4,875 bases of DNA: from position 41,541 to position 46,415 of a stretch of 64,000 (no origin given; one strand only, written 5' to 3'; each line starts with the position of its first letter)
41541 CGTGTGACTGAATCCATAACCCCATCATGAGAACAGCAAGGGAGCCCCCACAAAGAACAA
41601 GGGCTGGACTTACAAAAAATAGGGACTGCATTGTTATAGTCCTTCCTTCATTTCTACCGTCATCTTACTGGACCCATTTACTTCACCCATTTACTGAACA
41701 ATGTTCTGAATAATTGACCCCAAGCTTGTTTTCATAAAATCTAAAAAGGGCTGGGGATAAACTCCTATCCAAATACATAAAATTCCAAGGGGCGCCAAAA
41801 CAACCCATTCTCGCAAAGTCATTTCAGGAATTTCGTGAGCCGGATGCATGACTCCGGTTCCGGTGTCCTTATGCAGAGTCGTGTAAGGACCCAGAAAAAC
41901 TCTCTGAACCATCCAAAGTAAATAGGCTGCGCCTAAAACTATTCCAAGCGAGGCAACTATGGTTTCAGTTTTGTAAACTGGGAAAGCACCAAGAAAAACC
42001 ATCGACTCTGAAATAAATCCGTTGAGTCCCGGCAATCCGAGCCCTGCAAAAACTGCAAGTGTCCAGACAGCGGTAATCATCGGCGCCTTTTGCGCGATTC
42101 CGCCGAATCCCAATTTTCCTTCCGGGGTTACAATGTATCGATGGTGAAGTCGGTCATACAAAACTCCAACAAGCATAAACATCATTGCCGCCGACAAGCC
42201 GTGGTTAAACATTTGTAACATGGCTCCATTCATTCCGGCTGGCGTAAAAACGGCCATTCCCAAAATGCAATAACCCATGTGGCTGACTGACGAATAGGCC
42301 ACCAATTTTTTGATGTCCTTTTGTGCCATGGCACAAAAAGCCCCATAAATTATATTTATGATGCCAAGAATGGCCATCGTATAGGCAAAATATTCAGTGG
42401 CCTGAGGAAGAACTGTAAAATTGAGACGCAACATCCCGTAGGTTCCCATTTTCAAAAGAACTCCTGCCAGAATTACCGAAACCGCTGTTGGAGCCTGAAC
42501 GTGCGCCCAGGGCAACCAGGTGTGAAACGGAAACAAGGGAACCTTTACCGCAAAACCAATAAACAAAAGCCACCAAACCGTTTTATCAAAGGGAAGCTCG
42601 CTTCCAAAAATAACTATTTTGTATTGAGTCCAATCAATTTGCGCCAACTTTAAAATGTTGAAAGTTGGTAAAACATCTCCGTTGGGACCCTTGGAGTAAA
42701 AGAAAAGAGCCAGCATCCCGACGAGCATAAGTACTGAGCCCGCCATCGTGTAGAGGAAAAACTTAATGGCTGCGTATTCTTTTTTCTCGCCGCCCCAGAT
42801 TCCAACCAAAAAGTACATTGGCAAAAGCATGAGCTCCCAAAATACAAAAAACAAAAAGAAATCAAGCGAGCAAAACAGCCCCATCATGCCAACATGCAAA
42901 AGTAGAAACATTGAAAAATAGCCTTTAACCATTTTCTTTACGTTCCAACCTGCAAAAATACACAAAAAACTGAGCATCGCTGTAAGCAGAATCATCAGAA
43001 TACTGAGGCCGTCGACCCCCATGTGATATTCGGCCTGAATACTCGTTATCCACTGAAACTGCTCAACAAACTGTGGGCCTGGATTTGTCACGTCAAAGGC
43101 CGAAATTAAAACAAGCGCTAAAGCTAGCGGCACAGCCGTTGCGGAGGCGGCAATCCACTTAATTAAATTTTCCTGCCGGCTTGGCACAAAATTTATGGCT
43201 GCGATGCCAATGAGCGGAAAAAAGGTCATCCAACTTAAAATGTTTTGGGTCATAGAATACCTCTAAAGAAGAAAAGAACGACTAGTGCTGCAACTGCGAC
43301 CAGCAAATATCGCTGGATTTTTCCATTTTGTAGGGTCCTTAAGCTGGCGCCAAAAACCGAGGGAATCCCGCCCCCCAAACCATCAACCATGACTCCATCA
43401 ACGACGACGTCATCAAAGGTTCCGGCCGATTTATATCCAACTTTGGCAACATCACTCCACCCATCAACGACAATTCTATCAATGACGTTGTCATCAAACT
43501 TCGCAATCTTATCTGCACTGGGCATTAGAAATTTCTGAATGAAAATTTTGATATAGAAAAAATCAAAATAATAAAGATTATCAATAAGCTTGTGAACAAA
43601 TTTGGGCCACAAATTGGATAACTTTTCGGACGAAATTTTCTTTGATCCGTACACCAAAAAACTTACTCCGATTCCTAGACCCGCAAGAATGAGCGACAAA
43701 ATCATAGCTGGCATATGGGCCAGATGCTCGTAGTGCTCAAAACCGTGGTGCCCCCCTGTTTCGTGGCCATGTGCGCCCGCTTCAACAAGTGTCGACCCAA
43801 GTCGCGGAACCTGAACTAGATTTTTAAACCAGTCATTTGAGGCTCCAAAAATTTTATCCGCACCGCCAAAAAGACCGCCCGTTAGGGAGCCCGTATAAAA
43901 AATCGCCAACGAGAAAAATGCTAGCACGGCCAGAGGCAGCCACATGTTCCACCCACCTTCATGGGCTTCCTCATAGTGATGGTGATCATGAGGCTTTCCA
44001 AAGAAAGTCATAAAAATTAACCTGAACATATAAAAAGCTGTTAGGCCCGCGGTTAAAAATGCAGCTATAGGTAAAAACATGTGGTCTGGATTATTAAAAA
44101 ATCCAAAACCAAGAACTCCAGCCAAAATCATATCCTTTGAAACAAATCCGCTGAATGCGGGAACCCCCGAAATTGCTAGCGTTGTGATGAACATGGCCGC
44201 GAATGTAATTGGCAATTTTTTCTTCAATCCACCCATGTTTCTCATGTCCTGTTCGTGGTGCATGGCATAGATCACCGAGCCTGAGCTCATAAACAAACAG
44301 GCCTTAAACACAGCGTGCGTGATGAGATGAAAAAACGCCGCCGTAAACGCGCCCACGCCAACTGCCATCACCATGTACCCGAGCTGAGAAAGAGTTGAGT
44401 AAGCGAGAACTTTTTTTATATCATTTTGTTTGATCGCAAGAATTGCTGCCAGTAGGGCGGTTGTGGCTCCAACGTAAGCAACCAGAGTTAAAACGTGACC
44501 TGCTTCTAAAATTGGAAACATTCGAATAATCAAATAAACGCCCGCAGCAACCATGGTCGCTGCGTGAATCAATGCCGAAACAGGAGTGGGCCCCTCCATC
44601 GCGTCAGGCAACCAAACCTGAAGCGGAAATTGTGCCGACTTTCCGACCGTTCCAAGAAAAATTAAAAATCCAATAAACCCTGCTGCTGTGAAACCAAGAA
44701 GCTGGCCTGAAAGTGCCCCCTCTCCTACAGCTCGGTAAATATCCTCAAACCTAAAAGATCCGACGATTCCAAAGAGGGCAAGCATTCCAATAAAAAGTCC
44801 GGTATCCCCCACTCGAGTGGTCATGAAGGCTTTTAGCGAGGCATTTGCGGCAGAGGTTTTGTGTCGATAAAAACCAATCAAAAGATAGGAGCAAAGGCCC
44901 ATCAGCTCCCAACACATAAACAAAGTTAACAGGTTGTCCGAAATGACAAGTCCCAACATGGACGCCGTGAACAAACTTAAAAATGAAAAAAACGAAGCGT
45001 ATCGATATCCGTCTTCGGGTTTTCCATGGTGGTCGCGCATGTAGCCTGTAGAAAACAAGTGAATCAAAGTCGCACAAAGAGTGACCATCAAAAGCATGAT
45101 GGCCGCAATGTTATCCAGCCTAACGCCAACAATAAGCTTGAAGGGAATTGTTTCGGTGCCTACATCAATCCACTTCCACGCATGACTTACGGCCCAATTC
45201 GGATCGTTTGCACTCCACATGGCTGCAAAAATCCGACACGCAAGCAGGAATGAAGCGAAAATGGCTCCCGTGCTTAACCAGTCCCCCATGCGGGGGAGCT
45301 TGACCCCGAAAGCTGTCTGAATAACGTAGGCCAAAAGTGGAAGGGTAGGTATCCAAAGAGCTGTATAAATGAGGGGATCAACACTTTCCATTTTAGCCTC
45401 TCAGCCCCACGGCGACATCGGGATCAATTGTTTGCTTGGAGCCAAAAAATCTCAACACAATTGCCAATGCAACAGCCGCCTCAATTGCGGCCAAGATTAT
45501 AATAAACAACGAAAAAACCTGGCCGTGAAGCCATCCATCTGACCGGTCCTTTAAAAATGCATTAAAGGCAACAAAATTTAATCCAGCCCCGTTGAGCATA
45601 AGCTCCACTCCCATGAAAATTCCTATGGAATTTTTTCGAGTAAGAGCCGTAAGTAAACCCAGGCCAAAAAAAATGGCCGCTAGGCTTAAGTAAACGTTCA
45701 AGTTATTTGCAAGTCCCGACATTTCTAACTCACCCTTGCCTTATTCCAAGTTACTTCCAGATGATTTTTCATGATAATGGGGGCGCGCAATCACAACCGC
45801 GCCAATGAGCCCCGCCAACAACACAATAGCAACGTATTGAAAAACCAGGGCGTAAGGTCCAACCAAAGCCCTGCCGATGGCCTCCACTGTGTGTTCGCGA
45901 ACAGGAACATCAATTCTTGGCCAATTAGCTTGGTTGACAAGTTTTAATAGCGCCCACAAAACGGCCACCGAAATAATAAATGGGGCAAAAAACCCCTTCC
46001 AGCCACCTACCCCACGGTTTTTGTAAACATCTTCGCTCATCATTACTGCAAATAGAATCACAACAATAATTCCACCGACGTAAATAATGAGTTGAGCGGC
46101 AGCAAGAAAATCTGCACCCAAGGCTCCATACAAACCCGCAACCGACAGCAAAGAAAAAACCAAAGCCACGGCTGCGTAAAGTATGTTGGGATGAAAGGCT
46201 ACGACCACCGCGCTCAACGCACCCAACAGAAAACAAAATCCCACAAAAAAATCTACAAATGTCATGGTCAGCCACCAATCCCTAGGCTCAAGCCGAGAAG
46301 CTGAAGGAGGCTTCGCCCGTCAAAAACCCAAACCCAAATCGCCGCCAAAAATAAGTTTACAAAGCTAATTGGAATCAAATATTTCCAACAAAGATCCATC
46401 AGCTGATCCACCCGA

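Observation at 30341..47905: Two adjacent, divergent nuo clusters (A-H-J-K-L-M-N, then A-C-E-F-H-J-K-L-M-N), both lacking nuoB, D, G and I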

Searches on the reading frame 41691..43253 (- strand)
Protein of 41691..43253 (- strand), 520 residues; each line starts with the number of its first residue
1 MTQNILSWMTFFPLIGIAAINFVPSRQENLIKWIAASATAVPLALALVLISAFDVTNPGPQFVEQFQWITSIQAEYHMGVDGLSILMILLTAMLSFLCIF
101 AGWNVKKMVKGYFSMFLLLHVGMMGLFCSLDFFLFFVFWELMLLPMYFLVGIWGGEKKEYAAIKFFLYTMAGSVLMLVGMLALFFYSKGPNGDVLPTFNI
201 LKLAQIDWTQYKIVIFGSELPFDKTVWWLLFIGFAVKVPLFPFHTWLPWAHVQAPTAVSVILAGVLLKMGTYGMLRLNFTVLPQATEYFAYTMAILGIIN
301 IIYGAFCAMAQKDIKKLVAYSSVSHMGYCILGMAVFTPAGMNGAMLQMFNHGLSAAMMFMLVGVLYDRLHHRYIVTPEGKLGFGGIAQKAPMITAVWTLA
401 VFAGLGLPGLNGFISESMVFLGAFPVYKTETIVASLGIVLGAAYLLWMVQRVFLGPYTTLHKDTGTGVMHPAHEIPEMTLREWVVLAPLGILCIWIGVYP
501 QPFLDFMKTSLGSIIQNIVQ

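Call 3: search_protein_families(library=pfam, proteins=[window:41691-43253:-])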
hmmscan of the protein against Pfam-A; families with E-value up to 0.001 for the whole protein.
window:41691-43253:- (520 aa): 1 family
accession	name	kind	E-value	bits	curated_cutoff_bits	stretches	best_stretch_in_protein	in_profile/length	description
PF00361.26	Proton_antipo_M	-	3.6e-67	227.1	21.5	1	129-440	1-293/294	NADH:quinone oxidoreductase/Mrp antiporter, TM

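Call 48: find_homologous_proteins(query=window:41691-43253:-, max_evalue=1e-30)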
Query window:41691-43253:- (520 aa): 8000 proteins with E <= 1e-30 among 8000 candidates; the best 120 are listed.
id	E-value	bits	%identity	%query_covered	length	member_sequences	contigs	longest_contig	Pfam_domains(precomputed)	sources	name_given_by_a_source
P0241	0.0e+0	1163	100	100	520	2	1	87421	PF00361.26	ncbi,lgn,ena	-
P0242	0.0e+0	1030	87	100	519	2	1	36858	PF00361.26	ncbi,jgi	jgi:NADH-quinone oxidoreductase subunit M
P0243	2.8e-296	1002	86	99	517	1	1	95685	PF00361.26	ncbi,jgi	jgi:NADH-quinone oxidoreductase subunit M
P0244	1.1e-285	967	81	99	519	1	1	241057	PF00361.26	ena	-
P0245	6.3e-279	944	81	98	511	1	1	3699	PF00361.26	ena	-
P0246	2.3e-277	939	79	99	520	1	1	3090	PF00361.26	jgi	-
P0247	3.4e-275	932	78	99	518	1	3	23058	PF00361.26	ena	-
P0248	4.1e-274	929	79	99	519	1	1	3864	PF00361.26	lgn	-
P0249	7.2e-273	924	78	99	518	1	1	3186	PF00361.26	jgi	jgi:NADH-quinone oxidoreductase subunit M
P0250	1.8e-271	920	79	99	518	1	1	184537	PF00361.26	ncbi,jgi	jgi:NADH-quinone oxidoreductase subunit M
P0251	7.2e-271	918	76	99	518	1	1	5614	PF00361.26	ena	-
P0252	1.2e-270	917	77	99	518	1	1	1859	PF00361.26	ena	-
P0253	7.4e-269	911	76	99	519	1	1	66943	PF00361.26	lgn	-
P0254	1.0e-267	907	76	99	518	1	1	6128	PF00361.26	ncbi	-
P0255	2.0e-267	906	77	99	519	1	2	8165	PF00361.26,PF01059.23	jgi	jgi:NADH-quinone oxidoreductase subunit M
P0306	1.5e-193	663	62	98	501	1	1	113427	PF00361.26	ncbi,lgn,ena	-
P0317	4.0e-188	645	60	99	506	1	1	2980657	PF00361.26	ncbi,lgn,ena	-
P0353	2.6e-184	632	60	99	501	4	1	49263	PF00361.26,PF01059.23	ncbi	ncbi:MAG: NADH-quinone oxidoreductase subunit M [Bdellovibrionota bacterium]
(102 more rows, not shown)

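Call 49: find_encoding_contigs(protein=P0317, flank=10000, max_places=1)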
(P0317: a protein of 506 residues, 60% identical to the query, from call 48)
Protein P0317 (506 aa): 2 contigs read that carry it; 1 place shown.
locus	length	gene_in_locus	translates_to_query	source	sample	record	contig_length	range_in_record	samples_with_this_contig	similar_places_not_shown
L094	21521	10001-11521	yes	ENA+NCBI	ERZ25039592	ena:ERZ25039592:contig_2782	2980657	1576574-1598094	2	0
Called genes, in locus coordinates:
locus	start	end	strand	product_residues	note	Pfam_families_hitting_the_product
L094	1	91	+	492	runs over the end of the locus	PF00723:Glyco_hydro_15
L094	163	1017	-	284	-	PF00271:Helicase_C, PF03461:TRCF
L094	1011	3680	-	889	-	PF17757:UvrB_inter, PF02559:CarD_TRCF_RID, PF00270:DEAD, PF04851:ResIII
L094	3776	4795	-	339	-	PF01210:NAD_Gly3P_dh_N, PF02558:ApbA (weak), PF03807:F420_oxidored (weak), PF07479:NAD_Gly3P_dh_C, PF20618:GPD_NAD_C_bact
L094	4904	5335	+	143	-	-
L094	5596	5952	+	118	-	PF00507:Oxidored_q4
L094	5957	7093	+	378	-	PF00146:NADHdh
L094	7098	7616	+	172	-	PF00499:Oxidored_q3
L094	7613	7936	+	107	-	PF00420:Oxidored_q2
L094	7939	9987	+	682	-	PF00662:Proton_antipo_N, PF00361:Proton_antipo_M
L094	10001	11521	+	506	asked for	PF00361:Proton_antipo_M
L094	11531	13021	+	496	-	PF00361:Proton_antipo_M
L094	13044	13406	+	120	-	PF00507:Oxidored_q4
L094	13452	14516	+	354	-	PF00146:NADHdh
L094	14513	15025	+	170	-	PF00499:Oxidored_q3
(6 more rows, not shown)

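Call 50: find_encoding_contigs(protein=P0306, flank=10000, max_places=1)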
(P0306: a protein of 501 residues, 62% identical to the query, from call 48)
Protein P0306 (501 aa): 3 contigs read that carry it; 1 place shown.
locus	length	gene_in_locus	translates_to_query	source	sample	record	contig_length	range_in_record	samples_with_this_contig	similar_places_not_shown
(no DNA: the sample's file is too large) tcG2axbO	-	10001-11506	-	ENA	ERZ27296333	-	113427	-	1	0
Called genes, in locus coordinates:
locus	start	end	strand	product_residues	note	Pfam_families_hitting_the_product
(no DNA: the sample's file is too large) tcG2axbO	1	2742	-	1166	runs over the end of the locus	PF17757:UvrB_inter, PF02559:CarD_TRCF_RID, PF00270:DEAD, PF04851:ResIII, PF00271:Helicase_C, PF22590:Cas3-like_C_2 (faint), PF03461:TRCF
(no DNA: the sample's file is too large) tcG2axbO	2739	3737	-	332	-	PF01210:NAD_Gly3P_dh_N, PF02558:ApbA (weak), PF03807:F420_oxidored (weak), PF07991:KARI_N (faint), PF07479:NAD_Gly3P_dh_C, PF20618:GPD_NAD_C_bact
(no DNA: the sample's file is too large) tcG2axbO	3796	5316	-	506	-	-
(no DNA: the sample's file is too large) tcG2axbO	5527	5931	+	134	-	PF00507:Oxidored_q4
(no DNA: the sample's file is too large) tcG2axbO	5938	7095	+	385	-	PF00146:NADHdh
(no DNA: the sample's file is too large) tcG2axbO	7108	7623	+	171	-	PF00499:Oxidored_q3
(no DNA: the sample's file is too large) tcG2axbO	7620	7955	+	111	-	PF00420:Oxidored_q2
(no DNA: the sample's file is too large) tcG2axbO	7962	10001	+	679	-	PF00662:Proton_antipo_N, PF00361:Proton_antipo_M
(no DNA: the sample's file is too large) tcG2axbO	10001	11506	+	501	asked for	PF00361:Proton_antipo_M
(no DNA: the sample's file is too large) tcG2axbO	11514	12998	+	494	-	PF00361:Proton_antipo_M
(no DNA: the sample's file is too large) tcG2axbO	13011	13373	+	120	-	PF00507:Oxidored_q4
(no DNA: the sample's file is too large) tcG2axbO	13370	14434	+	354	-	PF00146:NADHdh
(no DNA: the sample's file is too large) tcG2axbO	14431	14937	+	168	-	PF00499:Oxidored_q3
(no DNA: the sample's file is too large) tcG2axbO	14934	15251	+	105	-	PF00420:Oxidored_q2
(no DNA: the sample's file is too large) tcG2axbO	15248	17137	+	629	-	PF00662:Proton_antipo_N, PF00361:Proton_antipo_M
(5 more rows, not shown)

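Call 65: find_encoding_contigs(protein=P0353, flank=10000, max_places=1)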
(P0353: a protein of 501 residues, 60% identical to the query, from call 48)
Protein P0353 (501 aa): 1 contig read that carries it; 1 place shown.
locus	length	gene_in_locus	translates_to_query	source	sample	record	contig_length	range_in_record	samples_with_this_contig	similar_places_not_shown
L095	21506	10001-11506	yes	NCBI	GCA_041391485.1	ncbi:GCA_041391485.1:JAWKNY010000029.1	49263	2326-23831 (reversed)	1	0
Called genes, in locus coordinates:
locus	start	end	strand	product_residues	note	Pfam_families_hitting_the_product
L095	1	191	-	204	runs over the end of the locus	PF08241:Methyltransf_11 (faint)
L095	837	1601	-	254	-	PF00270:DEAD, PF04851:ResIII (faint), PF00271:Helicase_C, PF22590:Cas3-like_C_2 (weak)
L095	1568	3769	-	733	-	PF17757:UvrB_inter, PF02559:CarD_TRCF_RID, PF00270:DEAD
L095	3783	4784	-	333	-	PF01210:NAD_Gly3P_dh_N, PF02737:3HCDH_N (faint), PF02826:2-Hacid_dh_C (faint), PF03807:F420_oxidored, PF07479:NAD_Gly3P_dh_C, PF20618:GPD_NAD_C_bact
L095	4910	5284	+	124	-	-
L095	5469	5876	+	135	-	PF00507:Oxidored_q4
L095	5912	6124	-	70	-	-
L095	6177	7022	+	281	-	PF00146:NADHdh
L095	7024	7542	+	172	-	PF00499:Oxidored_q3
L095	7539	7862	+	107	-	PF00420:Oxidored_q2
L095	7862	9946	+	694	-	PF00662:Proton_antipo_N, PF00361:Proton_antipo_M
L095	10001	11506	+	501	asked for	PF01059:Oxidored_q5_N (weak), PF00361:Proton_antipo_M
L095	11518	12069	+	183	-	PF00361:Proton_antipo_M (weak)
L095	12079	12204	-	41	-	-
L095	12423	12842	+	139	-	PF00361:Proton_antipo_M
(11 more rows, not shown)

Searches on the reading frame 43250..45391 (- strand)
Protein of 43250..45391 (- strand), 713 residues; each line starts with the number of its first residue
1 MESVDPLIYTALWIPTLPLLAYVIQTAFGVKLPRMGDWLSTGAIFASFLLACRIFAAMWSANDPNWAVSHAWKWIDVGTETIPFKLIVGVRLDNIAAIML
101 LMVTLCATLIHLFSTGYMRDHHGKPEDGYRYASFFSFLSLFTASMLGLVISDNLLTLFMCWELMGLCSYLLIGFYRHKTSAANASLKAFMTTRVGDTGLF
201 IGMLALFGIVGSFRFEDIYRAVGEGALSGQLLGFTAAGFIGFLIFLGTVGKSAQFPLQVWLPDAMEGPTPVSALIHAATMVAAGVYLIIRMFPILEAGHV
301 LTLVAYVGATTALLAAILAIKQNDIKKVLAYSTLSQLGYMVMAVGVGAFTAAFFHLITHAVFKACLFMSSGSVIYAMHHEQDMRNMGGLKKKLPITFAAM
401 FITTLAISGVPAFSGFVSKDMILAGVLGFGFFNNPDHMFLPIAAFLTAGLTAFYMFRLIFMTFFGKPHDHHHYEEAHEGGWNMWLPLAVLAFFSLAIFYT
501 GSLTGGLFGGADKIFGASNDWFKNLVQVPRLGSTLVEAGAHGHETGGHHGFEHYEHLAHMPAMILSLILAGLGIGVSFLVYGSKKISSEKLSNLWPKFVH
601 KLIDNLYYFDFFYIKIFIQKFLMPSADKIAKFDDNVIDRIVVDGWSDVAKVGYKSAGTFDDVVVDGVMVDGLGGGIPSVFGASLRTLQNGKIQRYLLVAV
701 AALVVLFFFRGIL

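Call 3: search_protein_families(library=pfam, proteins=[window:43250-45391:-])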
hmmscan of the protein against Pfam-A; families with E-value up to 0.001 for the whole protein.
window:43250-45391:- (713 aa): 2 families
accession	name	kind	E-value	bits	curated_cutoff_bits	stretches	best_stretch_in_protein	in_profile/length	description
PF00361.26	Proton_antipo_M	-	1.1e-83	281.3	21.5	1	151-429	1-278/294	NADH:quinone oxidoreductase/Mrp antiporter, TM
PF00662.26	Proton_antipo_N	-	2.5e-11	43.7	24.5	1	84-123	7-46/51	NADH-Ubiquinone oxidoreductase (complex I), chain 5 N-terminus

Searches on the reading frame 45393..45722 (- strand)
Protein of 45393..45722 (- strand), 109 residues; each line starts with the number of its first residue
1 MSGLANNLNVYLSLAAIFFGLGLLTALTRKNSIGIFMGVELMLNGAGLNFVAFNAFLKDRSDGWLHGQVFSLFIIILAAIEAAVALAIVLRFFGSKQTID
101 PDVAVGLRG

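Call 3: search_protein_families(library=pfam, proteins=[window:45393-45722:-])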
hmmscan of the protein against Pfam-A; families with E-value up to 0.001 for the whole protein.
window:45393-45722:- (109 aa): 1 family
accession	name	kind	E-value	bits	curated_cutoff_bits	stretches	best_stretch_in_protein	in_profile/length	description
PF00420.29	Oxidored_q2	-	8.6e-20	70.7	26.1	1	11-102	2-88/95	NADH-ubiquinone/plastoquinone oxidoreductase chain 4L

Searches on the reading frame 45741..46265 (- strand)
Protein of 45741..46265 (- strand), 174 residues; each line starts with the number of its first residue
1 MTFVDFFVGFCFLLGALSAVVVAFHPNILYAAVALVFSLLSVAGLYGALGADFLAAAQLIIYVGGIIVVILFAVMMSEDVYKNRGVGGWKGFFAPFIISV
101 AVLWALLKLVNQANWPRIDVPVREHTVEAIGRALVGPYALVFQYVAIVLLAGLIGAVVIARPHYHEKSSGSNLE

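Call 3: search_protein_families(library=pfam, proteins=[window:45741-46265:-])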
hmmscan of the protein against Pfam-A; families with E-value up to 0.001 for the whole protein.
window:45741-46265:- (174 aa): 1 family
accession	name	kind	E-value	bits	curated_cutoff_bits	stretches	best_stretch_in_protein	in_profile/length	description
PF00499.25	Oxidored_q3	-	1.3e-32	113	33.2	1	18-159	1-146/146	NADH-ubiquinone/plastoquinone oxidoreductase chain 6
